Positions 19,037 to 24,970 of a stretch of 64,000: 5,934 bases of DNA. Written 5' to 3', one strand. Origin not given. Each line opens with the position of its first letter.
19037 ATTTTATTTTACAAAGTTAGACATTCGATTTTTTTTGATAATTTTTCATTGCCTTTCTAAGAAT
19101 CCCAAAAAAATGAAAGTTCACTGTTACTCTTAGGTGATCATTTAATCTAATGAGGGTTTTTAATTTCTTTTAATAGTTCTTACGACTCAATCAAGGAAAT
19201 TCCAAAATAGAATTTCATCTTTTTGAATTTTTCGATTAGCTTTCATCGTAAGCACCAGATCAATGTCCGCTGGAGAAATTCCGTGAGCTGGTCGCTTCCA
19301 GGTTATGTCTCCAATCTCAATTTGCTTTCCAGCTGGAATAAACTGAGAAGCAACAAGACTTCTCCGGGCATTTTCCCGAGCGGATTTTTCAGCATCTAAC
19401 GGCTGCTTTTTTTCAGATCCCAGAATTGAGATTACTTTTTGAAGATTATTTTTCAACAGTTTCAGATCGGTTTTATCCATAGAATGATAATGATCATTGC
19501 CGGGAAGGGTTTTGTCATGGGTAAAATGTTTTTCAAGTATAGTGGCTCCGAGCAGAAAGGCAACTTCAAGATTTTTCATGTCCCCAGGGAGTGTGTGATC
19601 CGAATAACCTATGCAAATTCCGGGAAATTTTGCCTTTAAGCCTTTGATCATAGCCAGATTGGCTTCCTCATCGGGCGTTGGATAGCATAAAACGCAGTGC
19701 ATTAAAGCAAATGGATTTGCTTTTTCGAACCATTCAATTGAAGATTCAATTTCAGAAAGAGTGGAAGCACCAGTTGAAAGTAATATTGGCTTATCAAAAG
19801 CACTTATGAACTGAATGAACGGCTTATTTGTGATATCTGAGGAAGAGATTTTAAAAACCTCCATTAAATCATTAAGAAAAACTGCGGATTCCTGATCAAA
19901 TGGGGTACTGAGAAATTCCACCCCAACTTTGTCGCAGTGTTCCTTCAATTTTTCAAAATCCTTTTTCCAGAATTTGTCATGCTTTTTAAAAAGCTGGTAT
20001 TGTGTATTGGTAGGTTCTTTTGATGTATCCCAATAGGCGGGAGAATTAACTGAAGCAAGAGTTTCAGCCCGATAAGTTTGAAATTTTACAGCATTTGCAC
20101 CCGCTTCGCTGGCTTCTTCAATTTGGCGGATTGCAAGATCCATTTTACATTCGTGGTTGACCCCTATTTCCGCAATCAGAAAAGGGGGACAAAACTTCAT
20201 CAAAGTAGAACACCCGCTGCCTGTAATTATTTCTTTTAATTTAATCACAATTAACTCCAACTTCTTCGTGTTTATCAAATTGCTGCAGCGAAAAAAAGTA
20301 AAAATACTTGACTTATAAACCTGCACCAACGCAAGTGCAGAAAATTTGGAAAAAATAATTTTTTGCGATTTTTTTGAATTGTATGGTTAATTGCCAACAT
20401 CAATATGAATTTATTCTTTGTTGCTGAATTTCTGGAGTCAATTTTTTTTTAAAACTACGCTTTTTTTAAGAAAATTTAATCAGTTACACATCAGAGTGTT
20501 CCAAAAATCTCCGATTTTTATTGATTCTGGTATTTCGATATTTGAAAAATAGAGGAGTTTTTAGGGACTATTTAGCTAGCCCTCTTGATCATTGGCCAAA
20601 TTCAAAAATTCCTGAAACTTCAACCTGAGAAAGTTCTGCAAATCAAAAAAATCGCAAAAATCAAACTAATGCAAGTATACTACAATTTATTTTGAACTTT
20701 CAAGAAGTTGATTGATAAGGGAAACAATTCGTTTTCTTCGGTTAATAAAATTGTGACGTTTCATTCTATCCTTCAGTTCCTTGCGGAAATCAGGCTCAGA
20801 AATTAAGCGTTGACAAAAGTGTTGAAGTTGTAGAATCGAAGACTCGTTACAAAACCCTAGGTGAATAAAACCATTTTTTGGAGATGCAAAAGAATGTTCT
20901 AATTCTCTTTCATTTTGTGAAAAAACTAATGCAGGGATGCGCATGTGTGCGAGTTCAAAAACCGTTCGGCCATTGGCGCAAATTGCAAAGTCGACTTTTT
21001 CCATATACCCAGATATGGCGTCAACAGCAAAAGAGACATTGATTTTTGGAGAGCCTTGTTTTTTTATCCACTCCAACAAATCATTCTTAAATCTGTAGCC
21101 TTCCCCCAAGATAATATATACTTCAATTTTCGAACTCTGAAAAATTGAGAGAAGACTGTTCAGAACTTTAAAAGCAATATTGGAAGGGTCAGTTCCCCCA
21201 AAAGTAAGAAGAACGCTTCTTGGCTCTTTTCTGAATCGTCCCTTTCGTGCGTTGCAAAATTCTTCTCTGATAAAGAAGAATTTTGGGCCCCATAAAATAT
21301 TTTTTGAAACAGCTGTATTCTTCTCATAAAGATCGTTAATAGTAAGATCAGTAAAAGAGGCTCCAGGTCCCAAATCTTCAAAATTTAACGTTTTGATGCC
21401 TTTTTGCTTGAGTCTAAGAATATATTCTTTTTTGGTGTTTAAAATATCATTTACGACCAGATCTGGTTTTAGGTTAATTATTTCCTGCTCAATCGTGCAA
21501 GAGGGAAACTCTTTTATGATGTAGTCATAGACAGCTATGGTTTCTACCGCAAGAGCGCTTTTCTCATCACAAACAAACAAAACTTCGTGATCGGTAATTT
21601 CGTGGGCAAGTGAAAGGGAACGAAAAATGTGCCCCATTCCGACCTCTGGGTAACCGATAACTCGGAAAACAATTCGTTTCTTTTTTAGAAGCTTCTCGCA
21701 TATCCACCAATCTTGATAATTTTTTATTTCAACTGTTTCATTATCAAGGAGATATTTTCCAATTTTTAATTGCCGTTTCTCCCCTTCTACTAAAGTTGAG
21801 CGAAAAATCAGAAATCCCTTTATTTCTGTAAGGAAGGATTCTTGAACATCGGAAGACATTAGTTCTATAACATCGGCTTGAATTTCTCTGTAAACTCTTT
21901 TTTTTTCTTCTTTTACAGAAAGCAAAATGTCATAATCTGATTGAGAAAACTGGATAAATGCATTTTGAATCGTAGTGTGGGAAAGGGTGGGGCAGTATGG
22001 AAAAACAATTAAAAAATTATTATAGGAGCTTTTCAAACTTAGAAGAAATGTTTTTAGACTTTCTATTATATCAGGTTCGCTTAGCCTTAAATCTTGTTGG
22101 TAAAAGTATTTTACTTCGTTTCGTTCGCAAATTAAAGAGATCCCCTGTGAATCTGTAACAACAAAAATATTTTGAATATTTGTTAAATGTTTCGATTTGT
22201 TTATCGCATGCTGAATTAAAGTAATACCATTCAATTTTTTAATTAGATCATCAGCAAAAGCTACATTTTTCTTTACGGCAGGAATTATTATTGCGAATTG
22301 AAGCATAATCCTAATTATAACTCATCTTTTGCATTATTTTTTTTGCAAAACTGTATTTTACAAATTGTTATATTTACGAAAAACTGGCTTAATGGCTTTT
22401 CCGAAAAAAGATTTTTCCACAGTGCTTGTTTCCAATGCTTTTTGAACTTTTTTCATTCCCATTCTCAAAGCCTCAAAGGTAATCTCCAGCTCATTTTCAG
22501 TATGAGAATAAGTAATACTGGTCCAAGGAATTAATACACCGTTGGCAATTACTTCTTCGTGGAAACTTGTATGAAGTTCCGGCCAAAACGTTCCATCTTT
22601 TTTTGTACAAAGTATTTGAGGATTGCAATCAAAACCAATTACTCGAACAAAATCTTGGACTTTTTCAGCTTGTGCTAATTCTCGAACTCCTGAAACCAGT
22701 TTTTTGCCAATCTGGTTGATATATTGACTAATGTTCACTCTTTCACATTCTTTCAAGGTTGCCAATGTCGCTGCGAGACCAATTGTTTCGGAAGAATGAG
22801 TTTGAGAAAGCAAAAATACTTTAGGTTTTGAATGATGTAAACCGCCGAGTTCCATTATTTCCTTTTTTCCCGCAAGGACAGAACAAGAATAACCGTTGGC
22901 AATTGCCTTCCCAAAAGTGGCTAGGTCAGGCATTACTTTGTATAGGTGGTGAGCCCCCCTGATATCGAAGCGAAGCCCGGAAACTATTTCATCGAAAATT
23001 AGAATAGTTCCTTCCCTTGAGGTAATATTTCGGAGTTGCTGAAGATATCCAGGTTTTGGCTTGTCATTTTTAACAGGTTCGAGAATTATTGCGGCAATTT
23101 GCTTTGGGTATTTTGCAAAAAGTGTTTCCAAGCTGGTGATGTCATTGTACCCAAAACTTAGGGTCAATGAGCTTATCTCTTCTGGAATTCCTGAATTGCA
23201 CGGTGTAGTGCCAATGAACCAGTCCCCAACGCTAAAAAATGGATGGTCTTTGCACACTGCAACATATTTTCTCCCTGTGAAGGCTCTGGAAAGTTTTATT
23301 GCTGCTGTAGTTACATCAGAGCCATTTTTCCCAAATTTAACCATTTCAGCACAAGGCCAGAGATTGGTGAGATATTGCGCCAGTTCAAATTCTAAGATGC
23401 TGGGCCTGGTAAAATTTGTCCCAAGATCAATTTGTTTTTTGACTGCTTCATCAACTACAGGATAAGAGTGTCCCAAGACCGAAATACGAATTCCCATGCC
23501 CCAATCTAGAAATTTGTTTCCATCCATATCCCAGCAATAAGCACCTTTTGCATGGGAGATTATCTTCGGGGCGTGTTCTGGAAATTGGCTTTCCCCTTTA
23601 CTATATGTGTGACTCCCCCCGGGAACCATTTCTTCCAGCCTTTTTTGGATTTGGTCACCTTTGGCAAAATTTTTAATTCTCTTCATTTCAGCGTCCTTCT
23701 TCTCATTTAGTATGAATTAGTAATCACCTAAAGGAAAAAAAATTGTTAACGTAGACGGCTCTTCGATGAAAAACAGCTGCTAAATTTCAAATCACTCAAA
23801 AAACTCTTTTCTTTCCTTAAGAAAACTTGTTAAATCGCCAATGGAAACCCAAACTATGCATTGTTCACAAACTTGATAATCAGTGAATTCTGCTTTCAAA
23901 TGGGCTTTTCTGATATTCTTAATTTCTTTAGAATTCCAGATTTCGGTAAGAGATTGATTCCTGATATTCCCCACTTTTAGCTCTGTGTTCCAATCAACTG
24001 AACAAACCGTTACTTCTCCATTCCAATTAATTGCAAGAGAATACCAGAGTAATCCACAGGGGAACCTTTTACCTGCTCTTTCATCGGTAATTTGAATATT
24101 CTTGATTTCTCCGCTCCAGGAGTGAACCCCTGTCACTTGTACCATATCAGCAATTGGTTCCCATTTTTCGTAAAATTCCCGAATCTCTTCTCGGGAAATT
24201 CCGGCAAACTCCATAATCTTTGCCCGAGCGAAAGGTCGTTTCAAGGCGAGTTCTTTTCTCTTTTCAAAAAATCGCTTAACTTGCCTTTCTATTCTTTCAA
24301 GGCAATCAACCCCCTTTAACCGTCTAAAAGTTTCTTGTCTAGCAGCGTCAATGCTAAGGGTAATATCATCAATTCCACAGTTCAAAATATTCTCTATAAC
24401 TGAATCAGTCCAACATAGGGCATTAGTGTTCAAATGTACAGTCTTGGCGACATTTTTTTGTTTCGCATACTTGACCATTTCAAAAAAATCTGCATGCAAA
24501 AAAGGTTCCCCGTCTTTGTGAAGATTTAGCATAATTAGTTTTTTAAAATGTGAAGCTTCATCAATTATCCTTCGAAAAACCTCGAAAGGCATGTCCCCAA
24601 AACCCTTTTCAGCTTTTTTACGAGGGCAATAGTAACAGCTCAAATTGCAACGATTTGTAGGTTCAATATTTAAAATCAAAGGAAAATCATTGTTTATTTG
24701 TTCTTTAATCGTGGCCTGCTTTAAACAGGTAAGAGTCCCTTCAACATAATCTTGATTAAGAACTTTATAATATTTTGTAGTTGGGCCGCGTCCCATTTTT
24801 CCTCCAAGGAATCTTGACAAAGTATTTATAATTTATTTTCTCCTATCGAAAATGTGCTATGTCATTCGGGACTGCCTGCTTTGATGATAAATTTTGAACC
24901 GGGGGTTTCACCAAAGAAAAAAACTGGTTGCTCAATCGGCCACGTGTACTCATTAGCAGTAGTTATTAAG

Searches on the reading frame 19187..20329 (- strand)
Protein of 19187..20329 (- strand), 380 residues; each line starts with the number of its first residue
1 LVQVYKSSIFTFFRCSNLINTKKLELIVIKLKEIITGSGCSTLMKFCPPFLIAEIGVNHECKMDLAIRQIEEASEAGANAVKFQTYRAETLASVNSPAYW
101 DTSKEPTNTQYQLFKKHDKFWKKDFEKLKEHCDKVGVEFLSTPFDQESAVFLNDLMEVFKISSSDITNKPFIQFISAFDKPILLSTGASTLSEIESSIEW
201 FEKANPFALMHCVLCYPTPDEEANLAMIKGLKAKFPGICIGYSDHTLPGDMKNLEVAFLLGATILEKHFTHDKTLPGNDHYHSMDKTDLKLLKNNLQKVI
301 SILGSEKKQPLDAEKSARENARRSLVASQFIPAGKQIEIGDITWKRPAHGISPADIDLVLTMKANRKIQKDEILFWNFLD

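Call 6: search_protein_families(library=pfam, proteins=[window:19187-20329:-])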
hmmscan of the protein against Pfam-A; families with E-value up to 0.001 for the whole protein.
window:19187-20329:- (380 aa): 2 families
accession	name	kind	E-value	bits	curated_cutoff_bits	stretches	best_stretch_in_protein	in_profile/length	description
PF03102.20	NeuB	-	6.5e-72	242.3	22.1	1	70-308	2-241/241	NeuB family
PF08666.17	SAF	-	1.2e-08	35.8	21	1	322-377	1-60/63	SAF domain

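Call 7: search_protein_families(library=ncbifam, proteins=[window:19187-20329:-], max_evalue=1e-10)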
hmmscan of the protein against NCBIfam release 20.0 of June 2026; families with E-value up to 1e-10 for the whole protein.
window:19187-20329:- (380 aa): 2 families
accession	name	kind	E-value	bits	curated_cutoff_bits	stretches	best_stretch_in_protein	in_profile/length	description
TIGR03569.1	NeuB_NnaB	equivalog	8.1e-94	314.3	399.65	1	50-373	2-328/329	N-acetylneuraminate synthase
TIGR03586.1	PseI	equivalog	2.5e-67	227.4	340.25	1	49-372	2-325/327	pseudaminic acid synthase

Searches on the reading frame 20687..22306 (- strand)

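Call 6: search_protein_families(library=pfam, proteins=[window:20687-22306:-])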
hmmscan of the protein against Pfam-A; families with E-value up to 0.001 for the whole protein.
window:20687-22306:- (539 aa): 2 families
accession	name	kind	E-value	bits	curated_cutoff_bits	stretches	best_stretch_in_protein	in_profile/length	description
PF02348.25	CTP_transf_3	-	7.5e-05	23.1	22.6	1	22-204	18-198/217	Cytidylyltransferase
PF22053.2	DUF6938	-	0.00014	22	27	0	349-434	23-110/236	Domain of unknown function (DUF6938)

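Call 7: search_protein_families(library=ncbifam, proteins=[window:20687-22306:-], max_evalue=1e-10)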
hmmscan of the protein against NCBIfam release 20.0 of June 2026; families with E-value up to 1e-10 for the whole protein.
window:20687-22306:- (539 aa): 1 family
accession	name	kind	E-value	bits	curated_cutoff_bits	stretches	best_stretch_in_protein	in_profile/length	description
TIGR03590.1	PseG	equivalog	6.8e-36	124.3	153.55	1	211-463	2-268/280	UDP-2,4-diacetamido-2,4,6-trideoxy-beta-L-altropyranose hydrolase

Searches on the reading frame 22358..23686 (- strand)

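Call 6: search_protein_families(library=pfam, proteins=[window:22358-23686:-])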
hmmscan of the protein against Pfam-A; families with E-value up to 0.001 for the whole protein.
window:22358-23686:- (442 aa): 1 family
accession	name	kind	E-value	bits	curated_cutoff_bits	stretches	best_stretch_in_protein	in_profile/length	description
PF00202.27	Aminotran_3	-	5.9e-40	137.6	30.5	1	40-417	10-402/403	Aminotransferase class-III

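Call 7: search_protein_families(library=ncbifam, proteins=[window:22358-23686:-], max_evalue=1e-10)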
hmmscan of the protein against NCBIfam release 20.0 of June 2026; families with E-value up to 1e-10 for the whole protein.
window:22358-23686:- (442 aa): 62 families (the best 25 are shown)
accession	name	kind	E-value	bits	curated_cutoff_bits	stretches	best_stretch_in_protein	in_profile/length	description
NF004856.0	PRK06209.1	equivalog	7e-162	539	486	1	5-440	6-441/450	glutamate-1-semialdehyde 2,1-aminomutase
NF041362.1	GntE_guanitoxin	equivalog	2.1e-68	230.8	525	1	5-352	3-361/426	guanitoxin biosynthesis PLP-dependent transaminase GntE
NF000818.0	PRK00062.1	subfamily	3e-66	223.9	398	1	11-414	7-427/429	glutamate-1-semialdehyde 2,1-aminomutase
TIGR00713.1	hemL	equivalog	9.8e-65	218.8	527.3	1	37-412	28-421/423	glutamate-1-semialdehyde 2,1-aminomutase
NF009055.0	PRK12389.1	equivalog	3.3e-52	177.6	637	1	6-415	2-429/431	glutamate-1-semialdehyde 2,1-aminomutase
NF005993.0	PRK08117.1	subfamily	1.8e-38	132.3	574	2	181-418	190-427/433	aspartate aminotransferase family protein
NF006368.0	PRK08593.1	equivalog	3.5e-33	114.9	570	2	184-420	195-431/448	aspartate aminotransferase family protein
TIGR00707.1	argD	subfamily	6.6e-33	114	410.05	1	42-417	12-379/381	acetylornithine/succinylornithine family transaminase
NF004426.0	PRK05769.1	equivalog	7.7e-33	113.9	552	2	187-419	209-438/441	acetyl ornithine aminotransferase family protein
NF052567.1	OmAmTferAptACaul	equivalog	4.3e-32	111.4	500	2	186-358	194-372/431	omega-aminotransferase AptA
NF005453.0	PRK07046.1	subfamily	8.1e-32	110.4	425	1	34-360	52-387/453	transaminase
NF001864.0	PRK00615.1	equivalog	9.7e-32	110.1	706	1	39-340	35-345/433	glutamate-1-semialdehyde aminotransferase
NF004718.0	PRK06062.1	subfamily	1.7e-31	109.2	472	2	190-420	211-448/454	hypothetical protein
NF006228.0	PRK08360.1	equivalog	1e-30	106.8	608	2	193-420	201-426/443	aspartate aminotransferase family protein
NF002874.0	PRK03244.1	equivalog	1.5e-29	103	457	1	41-340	27-325/399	acetylornithine transaminase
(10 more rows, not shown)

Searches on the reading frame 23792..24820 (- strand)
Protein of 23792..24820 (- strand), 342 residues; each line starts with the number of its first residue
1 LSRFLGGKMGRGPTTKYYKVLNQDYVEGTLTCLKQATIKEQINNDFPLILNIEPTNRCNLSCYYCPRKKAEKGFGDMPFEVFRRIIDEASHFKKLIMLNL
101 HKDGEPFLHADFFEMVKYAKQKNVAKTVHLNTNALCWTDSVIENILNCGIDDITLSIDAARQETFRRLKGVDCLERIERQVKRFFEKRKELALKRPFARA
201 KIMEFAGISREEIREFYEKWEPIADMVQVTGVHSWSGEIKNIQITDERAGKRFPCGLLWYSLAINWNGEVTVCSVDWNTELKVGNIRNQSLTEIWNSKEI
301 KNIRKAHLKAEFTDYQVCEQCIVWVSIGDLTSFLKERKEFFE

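Call 6: search_protein_families(library=pfam, proteins=[window:23792-24820:-])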
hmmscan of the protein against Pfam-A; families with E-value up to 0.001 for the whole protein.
window:23792-24820:- (342 aa): 2 families
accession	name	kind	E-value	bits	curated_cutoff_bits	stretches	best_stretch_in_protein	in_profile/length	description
PF13186.11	SPASM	-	2e-17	63.6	21.5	1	255-321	1-66/67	Iron-sulfur cluster-binding domain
PF04055.27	Radical_SAM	-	8.5e-17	62.3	29.5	1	52-187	1-139/166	Radical SAM superfamily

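Call 7: search_protein_families(library=ncbifam, proteins=[window:23792-24820:-], max_evalue=1e-10)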
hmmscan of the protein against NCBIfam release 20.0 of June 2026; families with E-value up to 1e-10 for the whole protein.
window:23792-24820:- (342 aa): 23 families
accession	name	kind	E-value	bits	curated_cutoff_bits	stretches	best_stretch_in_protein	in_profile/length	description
TIGR04317.1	W_rSAM_matur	equivalog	3.8e-34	118.3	380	1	50-215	6-163/349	tungsten cofactor oxidoreductase radical SAM maturase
TIGR04321.1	spiroSPASM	subfamily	5.7e-32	111.1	250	1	39-321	222-502/510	spiro-SPASM protein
TIGR04311.1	rSAM_Geo_metal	subfamily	1.2e-27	97.1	400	1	46-190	1-145/423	radical SAM/SPASM family putative metalloenzyme maturase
NF050035.1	rSAM_WgK_link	exception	6.9e-19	68.1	650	1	45-175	6-134/367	radical SAM/SPASM peptide maturase WgkB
NF033640.1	N_Twi_rSAM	subfamily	2.1e-18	66.6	170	0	255-322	5-70/398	twitch domain-containing radical SAM protein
TIGR03962.1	mycofact_rSAM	equivalog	9e-17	61.2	265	1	45-183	9-143/339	mycofactocin radical SAM maturase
TIGR04054.1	rSAM_NirJ1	equivalog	1.5e-16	60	650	1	51-170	39-157/387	putative heme d1 biosynthesis radical SAM protein NirJ1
TIGR04545.1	rSAM_ahbD_hemeb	equivalog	6.8e-16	58.6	500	1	52-171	4-120/339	heme b synthase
NF045574.1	sacti_mat_StsB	exception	1.4e-15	57.1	625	0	55-183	103-227/466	StsB family radical SAM/SPASM domain sactipeptide maturase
TIGR04055.1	rSAM_NirJ2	equivalog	3.6e-15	56.3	500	1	52-168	4-119/326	putative heme d1 biosynthesis radical SAM protein NirJ2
TIGR04053.2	TIGR04053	equivalog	1e-14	54.6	395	1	44-172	4-132/366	TIGR04053 family radical SAM/SPASM domain-containing protein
TIGR04051.1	rSAM_NirJ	equivalog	1e-13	51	515.45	1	55-170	9-123/354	heme d1 biosynthesis radical SAM protein NirJ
TIGR02666.1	moaA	equivalog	1.6e-13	50.4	284.05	1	54-186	16-152/336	GTP 3',8-cyclase MoaA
NF001199.0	PRK00164.2-1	equivalog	1.9e-13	50.2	231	1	50-184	14-145/308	GTP 3',8-cyclase MoaA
TIGR04546.1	rSAM_ahbC_deAc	equivalog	4.8e-13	48.7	650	0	53-171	44-158/390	12,18-didecarboxysiroheme deacetylase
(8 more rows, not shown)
